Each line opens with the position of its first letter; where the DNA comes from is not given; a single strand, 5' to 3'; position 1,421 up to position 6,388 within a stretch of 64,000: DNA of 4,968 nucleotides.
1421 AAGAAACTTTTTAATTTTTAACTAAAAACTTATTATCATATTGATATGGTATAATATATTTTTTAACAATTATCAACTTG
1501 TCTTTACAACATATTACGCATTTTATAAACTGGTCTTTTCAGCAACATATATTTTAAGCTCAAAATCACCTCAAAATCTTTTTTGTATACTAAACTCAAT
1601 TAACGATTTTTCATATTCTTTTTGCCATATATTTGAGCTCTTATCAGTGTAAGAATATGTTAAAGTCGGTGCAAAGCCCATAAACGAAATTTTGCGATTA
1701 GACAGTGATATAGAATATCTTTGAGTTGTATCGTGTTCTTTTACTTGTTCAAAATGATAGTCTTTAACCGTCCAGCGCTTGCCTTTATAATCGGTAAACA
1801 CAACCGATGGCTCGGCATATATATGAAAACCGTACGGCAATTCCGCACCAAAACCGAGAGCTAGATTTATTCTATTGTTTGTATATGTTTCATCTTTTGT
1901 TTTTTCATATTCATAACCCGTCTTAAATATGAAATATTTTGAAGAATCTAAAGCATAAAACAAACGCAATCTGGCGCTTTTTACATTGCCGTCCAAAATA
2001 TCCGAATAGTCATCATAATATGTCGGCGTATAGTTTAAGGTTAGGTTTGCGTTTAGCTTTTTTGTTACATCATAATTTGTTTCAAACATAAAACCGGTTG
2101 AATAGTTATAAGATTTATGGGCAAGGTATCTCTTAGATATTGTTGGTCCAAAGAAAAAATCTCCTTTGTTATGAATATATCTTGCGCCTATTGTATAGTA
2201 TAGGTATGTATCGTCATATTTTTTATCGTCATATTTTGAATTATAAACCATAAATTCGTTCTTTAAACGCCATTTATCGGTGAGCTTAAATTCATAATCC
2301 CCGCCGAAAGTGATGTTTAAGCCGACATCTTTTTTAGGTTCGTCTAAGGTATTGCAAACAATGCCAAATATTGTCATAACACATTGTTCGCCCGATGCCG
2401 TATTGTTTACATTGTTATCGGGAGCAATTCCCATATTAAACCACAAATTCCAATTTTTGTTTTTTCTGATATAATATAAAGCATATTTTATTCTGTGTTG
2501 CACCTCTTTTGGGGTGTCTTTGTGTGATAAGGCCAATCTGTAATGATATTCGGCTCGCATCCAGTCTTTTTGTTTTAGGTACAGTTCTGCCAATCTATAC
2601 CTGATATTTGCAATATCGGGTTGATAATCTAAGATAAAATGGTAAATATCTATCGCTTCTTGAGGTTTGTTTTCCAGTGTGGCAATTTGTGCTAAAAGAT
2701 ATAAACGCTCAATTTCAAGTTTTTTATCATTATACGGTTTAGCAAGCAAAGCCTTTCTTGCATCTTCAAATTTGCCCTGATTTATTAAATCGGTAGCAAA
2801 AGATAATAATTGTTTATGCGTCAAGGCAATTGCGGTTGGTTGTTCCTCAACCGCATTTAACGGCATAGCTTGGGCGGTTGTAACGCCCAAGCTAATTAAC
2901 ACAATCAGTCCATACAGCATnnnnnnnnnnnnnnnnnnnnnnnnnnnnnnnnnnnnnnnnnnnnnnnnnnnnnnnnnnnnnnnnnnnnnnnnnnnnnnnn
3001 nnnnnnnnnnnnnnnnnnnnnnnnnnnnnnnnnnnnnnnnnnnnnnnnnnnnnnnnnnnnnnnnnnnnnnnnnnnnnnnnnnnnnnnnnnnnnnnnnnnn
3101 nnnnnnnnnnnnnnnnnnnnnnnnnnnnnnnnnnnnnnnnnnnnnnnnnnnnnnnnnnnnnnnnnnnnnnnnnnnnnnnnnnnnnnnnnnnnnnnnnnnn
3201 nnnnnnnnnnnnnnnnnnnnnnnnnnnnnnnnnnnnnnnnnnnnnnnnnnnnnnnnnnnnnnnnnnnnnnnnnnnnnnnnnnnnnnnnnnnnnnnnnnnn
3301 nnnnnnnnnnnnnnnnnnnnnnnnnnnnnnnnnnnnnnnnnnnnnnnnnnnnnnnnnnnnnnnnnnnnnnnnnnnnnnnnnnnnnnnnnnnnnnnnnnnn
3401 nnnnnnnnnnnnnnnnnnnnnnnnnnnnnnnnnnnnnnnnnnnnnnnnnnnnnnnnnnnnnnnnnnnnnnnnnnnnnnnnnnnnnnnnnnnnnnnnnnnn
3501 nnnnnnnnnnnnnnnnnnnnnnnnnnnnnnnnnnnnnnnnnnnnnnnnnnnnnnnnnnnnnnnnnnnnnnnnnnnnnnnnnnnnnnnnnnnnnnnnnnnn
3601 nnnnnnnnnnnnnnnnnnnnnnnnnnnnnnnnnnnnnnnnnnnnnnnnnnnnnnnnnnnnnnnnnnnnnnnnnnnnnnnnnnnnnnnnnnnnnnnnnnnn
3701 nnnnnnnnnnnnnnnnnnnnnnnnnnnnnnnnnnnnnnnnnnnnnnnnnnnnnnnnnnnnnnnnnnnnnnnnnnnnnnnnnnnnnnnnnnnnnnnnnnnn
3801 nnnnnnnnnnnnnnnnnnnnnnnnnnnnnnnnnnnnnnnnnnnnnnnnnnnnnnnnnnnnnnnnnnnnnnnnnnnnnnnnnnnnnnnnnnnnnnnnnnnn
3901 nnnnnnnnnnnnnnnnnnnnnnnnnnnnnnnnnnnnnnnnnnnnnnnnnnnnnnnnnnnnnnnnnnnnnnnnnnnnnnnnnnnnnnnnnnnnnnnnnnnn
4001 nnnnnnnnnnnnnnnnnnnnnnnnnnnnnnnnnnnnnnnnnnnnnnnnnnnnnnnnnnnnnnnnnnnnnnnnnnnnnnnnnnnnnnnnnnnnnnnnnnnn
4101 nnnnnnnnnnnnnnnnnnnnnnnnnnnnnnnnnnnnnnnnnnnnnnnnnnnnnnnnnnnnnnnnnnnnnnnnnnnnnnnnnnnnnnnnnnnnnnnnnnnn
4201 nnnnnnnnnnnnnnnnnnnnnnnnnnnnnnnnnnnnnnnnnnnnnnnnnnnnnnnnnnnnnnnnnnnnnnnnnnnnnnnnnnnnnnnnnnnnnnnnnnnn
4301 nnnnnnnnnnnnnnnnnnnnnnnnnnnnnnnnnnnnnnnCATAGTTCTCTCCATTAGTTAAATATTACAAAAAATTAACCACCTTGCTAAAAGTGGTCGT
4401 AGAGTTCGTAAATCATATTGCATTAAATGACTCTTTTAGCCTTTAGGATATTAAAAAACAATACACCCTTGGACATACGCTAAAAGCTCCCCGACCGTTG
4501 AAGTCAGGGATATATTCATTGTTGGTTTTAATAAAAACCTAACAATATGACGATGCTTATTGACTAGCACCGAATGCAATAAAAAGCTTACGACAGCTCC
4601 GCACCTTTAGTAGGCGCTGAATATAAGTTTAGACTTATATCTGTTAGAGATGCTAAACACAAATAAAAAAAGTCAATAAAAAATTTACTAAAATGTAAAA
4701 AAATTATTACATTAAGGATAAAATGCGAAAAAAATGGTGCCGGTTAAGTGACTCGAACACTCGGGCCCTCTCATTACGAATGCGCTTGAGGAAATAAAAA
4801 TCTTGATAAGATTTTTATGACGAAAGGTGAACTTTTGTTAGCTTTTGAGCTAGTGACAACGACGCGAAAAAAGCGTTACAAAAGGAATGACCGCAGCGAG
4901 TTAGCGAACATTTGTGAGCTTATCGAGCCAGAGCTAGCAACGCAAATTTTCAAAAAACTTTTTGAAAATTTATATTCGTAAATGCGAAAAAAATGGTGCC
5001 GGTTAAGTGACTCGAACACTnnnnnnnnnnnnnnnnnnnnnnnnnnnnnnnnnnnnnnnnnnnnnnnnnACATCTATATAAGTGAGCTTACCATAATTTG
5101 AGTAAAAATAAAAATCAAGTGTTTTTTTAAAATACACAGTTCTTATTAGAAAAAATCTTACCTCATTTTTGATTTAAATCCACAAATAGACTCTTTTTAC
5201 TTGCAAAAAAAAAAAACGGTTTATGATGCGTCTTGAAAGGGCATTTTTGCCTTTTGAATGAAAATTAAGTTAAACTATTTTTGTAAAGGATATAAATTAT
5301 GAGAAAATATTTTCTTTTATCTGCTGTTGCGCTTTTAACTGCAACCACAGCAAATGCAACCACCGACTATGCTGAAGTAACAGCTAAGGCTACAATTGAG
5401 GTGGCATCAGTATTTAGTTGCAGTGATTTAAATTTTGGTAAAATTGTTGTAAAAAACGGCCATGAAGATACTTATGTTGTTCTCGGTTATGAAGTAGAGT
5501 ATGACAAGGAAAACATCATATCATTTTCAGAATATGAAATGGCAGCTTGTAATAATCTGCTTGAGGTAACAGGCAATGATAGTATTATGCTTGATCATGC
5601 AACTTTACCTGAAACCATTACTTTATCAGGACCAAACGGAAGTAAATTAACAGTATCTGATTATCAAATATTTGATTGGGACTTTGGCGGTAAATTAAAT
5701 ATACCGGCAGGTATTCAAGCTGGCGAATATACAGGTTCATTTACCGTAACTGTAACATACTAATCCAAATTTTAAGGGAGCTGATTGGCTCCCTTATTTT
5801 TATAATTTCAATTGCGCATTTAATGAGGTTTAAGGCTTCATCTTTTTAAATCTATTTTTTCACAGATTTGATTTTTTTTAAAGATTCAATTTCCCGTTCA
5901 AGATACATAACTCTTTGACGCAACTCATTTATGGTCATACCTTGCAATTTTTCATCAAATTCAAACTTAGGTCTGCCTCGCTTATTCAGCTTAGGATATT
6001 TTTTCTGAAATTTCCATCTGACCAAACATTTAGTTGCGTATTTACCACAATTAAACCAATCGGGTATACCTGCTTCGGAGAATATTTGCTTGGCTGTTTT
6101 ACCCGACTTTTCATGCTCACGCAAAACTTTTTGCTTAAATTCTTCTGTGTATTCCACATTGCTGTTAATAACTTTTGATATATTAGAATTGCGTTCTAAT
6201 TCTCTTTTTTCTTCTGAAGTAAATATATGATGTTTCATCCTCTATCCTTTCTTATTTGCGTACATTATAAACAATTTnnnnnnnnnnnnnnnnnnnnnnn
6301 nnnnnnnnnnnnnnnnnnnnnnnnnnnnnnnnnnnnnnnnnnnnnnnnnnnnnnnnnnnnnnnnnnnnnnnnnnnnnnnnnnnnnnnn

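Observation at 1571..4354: Slam-like translocon gene directly downstream of a Gly-tethered lipoprotein: candidate surface-lipoprotein export pair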

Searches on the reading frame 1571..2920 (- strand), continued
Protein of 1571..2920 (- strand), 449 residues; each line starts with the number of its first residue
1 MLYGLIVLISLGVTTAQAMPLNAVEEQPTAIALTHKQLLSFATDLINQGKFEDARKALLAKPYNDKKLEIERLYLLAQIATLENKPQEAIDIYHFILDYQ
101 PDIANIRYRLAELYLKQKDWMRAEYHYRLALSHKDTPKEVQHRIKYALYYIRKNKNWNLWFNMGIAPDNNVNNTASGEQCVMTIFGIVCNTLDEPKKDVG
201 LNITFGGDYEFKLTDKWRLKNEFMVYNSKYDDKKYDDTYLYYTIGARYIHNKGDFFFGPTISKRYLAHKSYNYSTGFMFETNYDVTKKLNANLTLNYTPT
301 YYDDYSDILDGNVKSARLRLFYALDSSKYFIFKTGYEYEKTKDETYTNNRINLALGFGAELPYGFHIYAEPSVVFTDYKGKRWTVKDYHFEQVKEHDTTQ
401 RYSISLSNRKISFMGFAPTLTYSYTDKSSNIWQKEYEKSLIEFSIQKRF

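Call 80: fold_search(model_id=the predicted structure, library=pdb)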
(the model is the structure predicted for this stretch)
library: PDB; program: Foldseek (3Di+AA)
matches with E <= 10: 1605; with E <= 0.001: 350
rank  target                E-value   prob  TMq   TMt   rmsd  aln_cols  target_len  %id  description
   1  9b8a                  9.0e-11  1.00  0.33  0.29  16.7       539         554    8  Cryo-EM structure of E. coli cellulose synthase subunit C (released 2025-02-19)
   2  9b8h_A                1.3e-09  1.00  0.36  0.29  16.9       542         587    9  Cryo-EM structure of E. coli cellulose synthase subunit C with cellotetraose (released 2025-02-19)
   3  9h80_M                1.4e-09  1.00  0.33  0.36  15.6       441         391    9  Structure of the outer membrane exopolysaccharide transporter PelBC (released 2025-06-11)
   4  2r88_A                4.4e-09  1.00  0.40  0.48   7.2       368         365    9  Crystal structure of the long-chain fatty acid transporter FadL mutant delta S3 kink (released 2008-09-23)
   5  3pgr                  1.1e-08  1.00  0.42  0.49   7.0       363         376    9  Asp348Arg mutant of EcFadL (released 2011-05-25)
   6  3pgu                  1.7e-08  1.00  0.41  0.45   9.3       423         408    8  Phe3Glu mutant of EcFadL (released 2011-05-25)
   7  2r8a_A                2.8e-08  1.00  0.40  0.48   7.3       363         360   10  Crystal structure of the long-chain fatty acid transporter FadL mutant delta N8 (released 2008-09-23)
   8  2x9k                  3.2e-08  1.00  0.40  0.59   6.6       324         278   12  Structure of a E.coli porin (released 2011-01-26)
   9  2iwv_A                3.4e-08  1.00  0.41  0.61   7.4       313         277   10  Structure of the monomeric outer membrane porin OmpG in the open and closed conformation (released 2006-08-14)
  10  3kvn_X                4.4e-08  1.00  0.26  0.21  28.9       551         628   11  Crystal structure of the full-length autotransporter EstA from Pseudomonas aeruginosa (released 2010-01-26)
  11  3pf1_A                5.8e-08  1.00  0.38  0.40   9.8       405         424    9  E. coli FadL Asp348Ala mutant (released 2011-05-25)
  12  2wvp                  6.1e-08  1.00  0.38  0.59   7.0       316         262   13  Synthetically modified OmpG (released 2010-07-14)
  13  4y25                  7.2e-08  1.00  0.30  0.40   8.2       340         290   13  Bacterial polysaccharide outer membrane secretin (released 2016-03-16)
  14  3kvn_A                9.0e-08  1.00  0.26  0.21  28.8       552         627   11  Crystal structure of the full-length autotransporter EstA from Pseudomonas aeruginosa (released 2010-01-26)
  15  3dwn_A                9.5e-08  1.00  0.38  0.40   9.8       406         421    8  Crystal structure of the long-chain fatty acid transporter FadL mutant A77E/S100R (released 2008-12-16)
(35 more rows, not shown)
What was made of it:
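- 1574..2452 (-): Slam DUF560 beta-barrel (residues 157-449), 14 long strands plus a small Cys-containing hairpin (178-191), C-terminal Phe. Nearest folds are TPR-plus-barrel secretins BcsC and PelBC, and the outer-membrane barrels FadL, OmpG and CymA, which I recall as 14-stranded (own knowledge) (call 80).
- On Slam / T11SS outer-membrane protein (DUF560, Pfam PF04575 SlipAM): The nearest folds include FadL, OmpG and CymA, which I recall as 14-stranded (own knowledge) (call 80).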

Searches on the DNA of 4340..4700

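Call 56: search_rna_families(source=window, start=4340, end=4700, threshold=evalue, max_evalue=10, show_alignments=2)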
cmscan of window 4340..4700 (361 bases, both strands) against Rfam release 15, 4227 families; matches with E-value up to 10: 3.
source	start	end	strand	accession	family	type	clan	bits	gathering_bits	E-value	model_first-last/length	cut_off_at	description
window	4419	4522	-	RF02287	TtnuCD10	Gene; snRNA; snoRNA; CD-box;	-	17.6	85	3.9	1-117/117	no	Tetrahymena snoRNA TtnuCD10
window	4500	4544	-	RF00032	Histone3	Cis-reg;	-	12.9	34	2.1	1-46/46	no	Histone 3' UTR stem-loop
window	4527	4620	-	RF01412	BsrG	Gene; sRNA;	-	11.6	55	1.7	35-134/259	no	BsrG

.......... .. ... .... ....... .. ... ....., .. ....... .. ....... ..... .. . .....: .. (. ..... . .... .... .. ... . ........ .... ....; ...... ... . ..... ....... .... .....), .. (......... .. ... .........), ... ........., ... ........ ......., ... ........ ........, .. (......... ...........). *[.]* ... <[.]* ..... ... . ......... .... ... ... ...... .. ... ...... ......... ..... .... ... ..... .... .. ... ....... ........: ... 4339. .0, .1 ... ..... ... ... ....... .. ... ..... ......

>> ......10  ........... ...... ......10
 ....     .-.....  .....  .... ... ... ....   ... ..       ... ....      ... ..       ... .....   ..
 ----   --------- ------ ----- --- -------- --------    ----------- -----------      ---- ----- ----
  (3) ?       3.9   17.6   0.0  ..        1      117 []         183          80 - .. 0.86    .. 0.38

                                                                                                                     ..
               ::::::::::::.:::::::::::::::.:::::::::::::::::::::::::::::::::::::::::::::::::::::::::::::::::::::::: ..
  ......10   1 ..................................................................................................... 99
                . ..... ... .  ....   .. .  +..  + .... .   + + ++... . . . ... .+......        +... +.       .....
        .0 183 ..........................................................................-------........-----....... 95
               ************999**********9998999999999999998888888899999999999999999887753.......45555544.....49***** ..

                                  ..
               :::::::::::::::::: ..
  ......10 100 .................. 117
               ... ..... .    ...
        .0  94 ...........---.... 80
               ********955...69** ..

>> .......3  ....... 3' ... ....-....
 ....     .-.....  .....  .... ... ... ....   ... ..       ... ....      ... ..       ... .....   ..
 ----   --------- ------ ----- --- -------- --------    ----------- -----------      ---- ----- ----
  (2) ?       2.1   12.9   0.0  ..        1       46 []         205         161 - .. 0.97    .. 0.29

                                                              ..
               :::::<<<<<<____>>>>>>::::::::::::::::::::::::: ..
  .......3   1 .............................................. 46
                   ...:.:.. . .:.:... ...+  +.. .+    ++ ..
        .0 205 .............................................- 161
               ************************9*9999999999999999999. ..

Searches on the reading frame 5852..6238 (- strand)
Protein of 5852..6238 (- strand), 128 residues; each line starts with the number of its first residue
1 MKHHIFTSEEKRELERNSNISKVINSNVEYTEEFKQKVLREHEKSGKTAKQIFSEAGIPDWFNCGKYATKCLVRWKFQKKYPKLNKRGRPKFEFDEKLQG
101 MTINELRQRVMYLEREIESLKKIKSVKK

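Call 3: search_protein_families(library=pfam, proteins=[window:5852-6238:-], max_evalue=1)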
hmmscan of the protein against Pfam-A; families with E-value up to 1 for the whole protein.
window:5852-6238:- (128 aa): 4 families
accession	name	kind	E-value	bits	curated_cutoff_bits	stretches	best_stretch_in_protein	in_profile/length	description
PF20310.4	HTH_Tnp_2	-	6.9e-06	26.4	23.8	1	2-127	2-128/131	Transposon related HTH domain protein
PF06698.16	DUF1192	-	0.003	18.1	25.5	1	88-124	7-43/58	Protein of unknown function (DUF1192)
PF01527.26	HTH_Tnp_1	-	0.024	15.3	24.1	0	30-59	7-36/75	Transposase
PF14077.11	WD40_alt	-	0.034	14.4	25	1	104-123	14-33/48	Alternative WD40 repeat motif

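Call 4: search_protein_families(library=ncbifam, proteins=[window:5852-6238:-], max_evalue=1)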
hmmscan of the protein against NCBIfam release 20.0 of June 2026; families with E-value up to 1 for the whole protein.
window:5852-6238:- (128 aa): 1 family
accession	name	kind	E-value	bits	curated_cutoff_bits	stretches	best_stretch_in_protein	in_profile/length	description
NF033516.0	transpos_IS3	equivalog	0.00041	19.7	160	1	33-125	1-83/369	IS3 family transposase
